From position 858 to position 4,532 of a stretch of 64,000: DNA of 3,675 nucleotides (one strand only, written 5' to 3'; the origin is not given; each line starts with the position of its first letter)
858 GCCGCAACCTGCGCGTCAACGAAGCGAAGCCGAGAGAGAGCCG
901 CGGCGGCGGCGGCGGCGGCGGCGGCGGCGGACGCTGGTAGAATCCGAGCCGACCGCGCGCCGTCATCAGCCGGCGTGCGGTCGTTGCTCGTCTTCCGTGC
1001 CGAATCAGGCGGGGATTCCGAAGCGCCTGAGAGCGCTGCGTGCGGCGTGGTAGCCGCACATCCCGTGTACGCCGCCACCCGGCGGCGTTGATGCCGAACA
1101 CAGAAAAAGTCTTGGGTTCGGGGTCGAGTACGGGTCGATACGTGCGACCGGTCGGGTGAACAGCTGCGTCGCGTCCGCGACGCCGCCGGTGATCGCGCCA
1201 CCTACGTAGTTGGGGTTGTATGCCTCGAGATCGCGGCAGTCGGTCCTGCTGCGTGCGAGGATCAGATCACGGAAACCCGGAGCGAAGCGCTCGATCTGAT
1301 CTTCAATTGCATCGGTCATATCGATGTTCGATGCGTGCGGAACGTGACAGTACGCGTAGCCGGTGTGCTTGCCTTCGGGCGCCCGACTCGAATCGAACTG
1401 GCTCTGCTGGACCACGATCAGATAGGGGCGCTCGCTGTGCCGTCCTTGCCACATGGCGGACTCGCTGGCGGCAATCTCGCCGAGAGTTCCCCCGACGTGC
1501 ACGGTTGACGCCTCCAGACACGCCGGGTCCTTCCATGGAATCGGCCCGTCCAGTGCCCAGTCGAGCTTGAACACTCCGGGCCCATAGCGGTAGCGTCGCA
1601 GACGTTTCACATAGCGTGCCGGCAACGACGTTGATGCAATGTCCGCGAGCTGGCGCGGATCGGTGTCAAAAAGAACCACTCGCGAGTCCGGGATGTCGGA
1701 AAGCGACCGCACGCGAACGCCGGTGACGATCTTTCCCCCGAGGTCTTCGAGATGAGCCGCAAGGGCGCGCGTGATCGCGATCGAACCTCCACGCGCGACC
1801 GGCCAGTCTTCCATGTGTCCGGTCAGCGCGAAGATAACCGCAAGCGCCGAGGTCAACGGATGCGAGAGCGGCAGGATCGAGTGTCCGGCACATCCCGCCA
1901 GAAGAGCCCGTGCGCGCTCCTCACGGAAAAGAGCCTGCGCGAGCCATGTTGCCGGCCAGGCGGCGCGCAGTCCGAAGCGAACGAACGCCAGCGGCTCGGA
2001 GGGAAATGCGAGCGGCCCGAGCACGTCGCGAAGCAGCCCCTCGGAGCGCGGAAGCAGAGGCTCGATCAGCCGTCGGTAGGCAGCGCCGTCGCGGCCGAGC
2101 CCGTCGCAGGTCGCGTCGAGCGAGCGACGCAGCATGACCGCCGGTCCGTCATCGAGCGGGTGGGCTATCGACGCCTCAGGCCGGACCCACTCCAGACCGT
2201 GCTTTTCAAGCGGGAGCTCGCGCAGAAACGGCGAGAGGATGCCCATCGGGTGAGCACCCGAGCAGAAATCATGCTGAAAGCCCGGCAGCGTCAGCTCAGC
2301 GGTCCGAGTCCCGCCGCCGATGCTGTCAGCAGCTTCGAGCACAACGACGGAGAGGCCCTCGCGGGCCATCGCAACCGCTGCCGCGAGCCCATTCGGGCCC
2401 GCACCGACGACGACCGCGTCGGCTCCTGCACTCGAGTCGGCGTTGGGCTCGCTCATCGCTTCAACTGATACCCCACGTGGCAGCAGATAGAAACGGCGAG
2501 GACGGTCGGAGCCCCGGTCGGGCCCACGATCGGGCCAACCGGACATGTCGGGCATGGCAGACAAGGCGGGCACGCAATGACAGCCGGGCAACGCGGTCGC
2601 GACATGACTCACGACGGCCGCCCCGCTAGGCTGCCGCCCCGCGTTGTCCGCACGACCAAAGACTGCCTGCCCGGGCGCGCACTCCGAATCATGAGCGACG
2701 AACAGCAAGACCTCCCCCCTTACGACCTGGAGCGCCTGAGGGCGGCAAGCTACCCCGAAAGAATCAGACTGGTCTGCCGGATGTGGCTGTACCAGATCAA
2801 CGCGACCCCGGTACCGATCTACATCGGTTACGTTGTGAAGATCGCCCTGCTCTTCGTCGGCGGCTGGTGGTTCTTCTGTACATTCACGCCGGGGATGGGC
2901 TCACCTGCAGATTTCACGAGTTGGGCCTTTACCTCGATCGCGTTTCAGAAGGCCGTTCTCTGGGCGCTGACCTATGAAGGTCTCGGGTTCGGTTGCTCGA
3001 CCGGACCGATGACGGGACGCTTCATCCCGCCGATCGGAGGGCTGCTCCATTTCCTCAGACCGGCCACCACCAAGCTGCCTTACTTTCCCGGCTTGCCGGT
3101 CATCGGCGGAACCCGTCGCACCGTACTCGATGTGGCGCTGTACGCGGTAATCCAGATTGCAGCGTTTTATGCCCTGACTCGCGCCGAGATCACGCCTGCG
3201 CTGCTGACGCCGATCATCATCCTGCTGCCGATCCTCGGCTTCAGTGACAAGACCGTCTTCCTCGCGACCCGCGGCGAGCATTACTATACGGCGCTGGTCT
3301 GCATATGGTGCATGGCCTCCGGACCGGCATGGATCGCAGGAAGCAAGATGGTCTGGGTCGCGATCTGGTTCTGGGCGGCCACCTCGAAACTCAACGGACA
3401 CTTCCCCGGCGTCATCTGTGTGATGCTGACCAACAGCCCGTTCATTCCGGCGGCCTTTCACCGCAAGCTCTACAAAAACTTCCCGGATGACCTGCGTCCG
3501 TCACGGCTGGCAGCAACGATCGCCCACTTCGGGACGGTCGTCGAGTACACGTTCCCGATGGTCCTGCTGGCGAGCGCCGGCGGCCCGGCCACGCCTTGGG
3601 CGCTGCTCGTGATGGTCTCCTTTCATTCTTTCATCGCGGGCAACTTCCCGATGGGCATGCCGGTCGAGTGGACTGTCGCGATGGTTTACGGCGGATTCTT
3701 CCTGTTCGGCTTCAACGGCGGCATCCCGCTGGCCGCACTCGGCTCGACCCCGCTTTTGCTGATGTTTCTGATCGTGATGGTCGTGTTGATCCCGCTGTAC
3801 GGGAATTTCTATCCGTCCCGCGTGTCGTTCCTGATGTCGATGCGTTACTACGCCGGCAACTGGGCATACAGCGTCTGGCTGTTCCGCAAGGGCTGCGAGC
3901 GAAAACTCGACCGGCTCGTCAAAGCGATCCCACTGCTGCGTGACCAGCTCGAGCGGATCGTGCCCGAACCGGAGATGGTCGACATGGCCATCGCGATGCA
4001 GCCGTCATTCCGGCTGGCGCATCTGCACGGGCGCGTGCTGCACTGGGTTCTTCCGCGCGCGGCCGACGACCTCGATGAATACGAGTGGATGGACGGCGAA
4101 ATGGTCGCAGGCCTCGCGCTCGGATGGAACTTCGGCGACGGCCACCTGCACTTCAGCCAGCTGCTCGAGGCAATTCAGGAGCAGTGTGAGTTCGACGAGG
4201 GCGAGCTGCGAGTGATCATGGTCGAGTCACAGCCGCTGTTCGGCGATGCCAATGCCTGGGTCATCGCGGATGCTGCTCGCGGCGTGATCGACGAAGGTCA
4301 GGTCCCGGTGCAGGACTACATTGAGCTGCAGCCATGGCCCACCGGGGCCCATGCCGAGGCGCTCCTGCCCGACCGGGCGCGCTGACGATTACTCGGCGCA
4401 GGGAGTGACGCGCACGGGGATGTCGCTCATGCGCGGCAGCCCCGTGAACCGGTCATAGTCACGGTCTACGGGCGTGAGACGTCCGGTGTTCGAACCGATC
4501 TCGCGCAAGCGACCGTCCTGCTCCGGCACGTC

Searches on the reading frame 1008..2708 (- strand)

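Call 60: search_protein_families(library=pfam, proteins=[window:1008-2708:-], max_evalue=0.00001)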
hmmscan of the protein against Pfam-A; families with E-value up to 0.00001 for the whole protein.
window:1008-2708:- (567 aa): 6 families
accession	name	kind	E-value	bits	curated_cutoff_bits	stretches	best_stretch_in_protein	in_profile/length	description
PF01266.30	DAO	-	3.6e-11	43.6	27.9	1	97-137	1-41/353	FAD dependent oxidoreductase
PF13450.12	NAD_binding_8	-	1.9e-10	41.3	21.9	1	100-150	1-49/68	NAD(P)-binding Rossmann-like domain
PF12831.13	FAD_oxidored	-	7.4e-09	35.8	27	1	97-142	1-45/416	FAD dependent oxidoreductase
PF01593.30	Amino_oxidase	-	1.8e-08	34.5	19.8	1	107-549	3-430/443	Flavin containing amine oxidoreductase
PF01946.23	Thi4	-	3e-08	33.6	26.2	1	92-135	14-58/235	Thi4 family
PF00890.30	FAD_binding_2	-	4e-06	26.7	20.4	1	97-137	1-41/414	FAD binding domain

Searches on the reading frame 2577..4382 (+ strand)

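Call 60: search_protein_families(library=pfam, proteins=[window:2577-4382:+], max_evalue=0.00001)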
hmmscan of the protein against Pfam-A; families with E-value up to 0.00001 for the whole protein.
window:2577-4382:+ (602 aa): 1 family
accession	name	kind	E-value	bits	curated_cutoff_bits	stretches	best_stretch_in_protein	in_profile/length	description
PF12077.13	DUF3556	-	1.2e-167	559.3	28.5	1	43-589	5-564/573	Transmembrane protein of unknown function (DUF3556)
